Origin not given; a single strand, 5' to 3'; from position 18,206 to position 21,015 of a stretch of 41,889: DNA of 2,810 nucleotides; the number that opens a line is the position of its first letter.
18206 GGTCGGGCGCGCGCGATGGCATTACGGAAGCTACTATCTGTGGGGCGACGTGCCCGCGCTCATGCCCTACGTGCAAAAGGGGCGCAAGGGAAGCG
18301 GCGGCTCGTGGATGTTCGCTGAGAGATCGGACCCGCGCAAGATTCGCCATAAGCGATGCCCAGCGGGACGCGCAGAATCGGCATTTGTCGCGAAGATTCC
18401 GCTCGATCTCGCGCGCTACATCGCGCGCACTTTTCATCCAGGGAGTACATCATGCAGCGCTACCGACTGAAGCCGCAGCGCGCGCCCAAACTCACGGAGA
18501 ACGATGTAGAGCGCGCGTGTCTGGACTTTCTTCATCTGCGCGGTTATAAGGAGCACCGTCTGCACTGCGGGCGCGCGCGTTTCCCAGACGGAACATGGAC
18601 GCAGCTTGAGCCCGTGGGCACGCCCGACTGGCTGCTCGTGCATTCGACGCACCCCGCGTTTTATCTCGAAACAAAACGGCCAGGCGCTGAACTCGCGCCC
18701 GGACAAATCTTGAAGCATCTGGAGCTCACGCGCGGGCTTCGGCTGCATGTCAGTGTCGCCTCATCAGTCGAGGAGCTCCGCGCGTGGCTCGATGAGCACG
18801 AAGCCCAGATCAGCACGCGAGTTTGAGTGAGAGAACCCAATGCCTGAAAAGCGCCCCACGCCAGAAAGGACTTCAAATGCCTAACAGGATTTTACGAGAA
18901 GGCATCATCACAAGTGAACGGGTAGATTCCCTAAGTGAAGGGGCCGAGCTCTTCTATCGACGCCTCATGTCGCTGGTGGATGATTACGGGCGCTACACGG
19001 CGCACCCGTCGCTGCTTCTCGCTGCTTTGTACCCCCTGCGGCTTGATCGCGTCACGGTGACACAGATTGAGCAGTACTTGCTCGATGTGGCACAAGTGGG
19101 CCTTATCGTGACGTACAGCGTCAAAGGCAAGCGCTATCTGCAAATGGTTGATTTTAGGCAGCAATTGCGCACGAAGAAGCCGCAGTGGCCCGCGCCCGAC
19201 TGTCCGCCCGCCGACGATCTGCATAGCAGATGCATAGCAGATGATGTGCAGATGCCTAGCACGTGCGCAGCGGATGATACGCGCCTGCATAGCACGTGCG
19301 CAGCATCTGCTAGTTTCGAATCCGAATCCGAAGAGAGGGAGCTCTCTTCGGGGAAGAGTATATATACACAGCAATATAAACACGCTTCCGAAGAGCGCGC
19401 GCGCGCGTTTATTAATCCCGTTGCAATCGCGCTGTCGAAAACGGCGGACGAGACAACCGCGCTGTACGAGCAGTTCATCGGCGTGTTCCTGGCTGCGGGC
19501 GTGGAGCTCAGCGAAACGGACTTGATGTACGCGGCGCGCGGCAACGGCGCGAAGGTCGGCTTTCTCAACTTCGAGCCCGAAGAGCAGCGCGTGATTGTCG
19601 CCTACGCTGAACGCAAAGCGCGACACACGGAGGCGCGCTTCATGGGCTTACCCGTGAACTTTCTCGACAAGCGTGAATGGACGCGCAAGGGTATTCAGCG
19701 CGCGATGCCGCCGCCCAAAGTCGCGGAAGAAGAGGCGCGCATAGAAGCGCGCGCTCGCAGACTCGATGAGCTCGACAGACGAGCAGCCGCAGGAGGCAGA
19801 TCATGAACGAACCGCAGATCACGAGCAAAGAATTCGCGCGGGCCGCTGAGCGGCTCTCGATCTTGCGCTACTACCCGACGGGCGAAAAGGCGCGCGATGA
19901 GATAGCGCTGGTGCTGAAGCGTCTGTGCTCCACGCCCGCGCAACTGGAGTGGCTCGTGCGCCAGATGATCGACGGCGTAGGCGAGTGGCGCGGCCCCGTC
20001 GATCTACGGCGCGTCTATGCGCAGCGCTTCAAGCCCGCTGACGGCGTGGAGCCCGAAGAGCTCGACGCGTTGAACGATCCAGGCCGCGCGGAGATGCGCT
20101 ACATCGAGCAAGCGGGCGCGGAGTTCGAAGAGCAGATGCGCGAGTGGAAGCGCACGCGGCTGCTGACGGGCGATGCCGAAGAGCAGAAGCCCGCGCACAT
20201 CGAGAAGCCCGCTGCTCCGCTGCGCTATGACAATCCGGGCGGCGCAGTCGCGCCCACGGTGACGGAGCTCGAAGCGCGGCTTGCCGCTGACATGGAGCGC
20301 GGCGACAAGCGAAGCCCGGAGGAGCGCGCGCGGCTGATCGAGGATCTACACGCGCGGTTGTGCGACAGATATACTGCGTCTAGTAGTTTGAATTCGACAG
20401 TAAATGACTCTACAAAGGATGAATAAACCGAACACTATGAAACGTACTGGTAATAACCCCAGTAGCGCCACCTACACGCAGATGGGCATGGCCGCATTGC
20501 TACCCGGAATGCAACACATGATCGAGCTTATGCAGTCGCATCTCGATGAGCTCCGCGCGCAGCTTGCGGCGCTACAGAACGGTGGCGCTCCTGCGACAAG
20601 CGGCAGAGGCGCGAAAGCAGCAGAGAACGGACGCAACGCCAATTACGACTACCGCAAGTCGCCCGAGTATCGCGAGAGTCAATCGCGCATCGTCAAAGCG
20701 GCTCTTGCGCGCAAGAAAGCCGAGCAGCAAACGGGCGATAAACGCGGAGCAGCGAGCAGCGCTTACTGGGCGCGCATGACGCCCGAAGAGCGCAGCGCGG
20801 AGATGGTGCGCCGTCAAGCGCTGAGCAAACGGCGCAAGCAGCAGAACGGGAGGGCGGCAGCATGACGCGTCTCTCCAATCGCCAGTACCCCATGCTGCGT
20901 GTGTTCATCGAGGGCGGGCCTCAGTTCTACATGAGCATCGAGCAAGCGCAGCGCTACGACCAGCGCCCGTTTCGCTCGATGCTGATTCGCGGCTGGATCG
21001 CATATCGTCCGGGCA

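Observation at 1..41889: Selective hexamer usage: GAGCTC strongly enriched while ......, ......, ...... and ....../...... appear purged by synonymous codon-pair choice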

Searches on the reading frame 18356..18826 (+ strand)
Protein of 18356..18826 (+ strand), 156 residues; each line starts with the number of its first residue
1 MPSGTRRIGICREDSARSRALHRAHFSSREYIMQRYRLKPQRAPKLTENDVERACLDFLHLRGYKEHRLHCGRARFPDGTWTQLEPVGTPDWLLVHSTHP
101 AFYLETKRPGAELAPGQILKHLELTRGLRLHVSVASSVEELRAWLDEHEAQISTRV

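Call 16: search_protein_families(library=pfam, proteins=[window:18356-18826:+], max_evalue=0.01)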
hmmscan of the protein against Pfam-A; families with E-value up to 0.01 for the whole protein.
window:18356-18826:+ (156 aa): 0 families

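Call 29: search_protein_families(library=phrogs, proteins=[window:18356-18826:+], max_evalue=0.001)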
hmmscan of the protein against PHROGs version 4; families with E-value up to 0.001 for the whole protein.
window:18356-18826:+ (156 aa): 1 family
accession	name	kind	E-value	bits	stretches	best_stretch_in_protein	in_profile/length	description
phrog_93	-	DNA, RNA and nucleotide metabolism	9.4e-07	28.8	1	42-151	348-444/613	endonuclease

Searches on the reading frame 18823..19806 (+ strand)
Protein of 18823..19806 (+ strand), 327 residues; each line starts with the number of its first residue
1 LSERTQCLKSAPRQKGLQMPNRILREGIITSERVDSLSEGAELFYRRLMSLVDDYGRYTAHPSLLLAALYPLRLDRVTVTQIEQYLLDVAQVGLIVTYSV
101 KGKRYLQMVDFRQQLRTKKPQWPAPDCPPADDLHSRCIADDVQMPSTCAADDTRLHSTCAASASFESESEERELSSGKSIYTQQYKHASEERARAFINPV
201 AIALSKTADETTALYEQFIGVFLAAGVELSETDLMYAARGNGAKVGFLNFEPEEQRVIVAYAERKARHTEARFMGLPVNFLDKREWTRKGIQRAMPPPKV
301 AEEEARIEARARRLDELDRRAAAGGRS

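Call 16: search_protein_families(library=pfam, proteins=[window:18823-19806:+], max_evalue=0.01)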
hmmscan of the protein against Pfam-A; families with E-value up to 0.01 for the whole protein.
window:18823-19806:+ (327 aa): 0 families

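Call 29: search_protein_families(library=phrogs, proteins=[window:18823-19806:+], max_evalue=0.001)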
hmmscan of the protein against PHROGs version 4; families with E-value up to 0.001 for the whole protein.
window:18823-19806:+ (327 aa): 4 families
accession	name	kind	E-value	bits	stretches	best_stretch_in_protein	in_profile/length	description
phrog_1408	-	DNA, RNA and nucleotide metabolism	5.6e-15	56.6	1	30-178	13-155/302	replication initiation protein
phrog_5810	-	DNA, RNA and nucleotide metabolism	6.6e-15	56.4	1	18-123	1-103/268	replication initiation protein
phrog_2149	-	DNA, RNA and nucleotide metabolism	1.6e-11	45.5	1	31-130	13-115/289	replication initiation protein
phrog_16167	-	DNA, RNA and nucleotide metabolism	8.1e-07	30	1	27-190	10-176/315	replication initiation protein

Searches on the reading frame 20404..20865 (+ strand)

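Call 16: search_protein_families(library=pfam, proteins=[window:20404-20865:+], max_evalue=0.01)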
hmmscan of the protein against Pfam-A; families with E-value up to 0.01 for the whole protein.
window:20404-20865:+ (153 aa): 0 families

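Call 29: search_protein_families(library=phrogs, proteins=[window:20404-20865:+], max_evalue=0.001)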
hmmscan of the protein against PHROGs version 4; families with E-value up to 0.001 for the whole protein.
window:20404-20865:+ (153 aa): 1 family
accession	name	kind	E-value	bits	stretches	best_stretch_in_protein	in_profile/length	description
phrog_12127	-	unknown function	9.8e-05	23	1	60-146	178-263/414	-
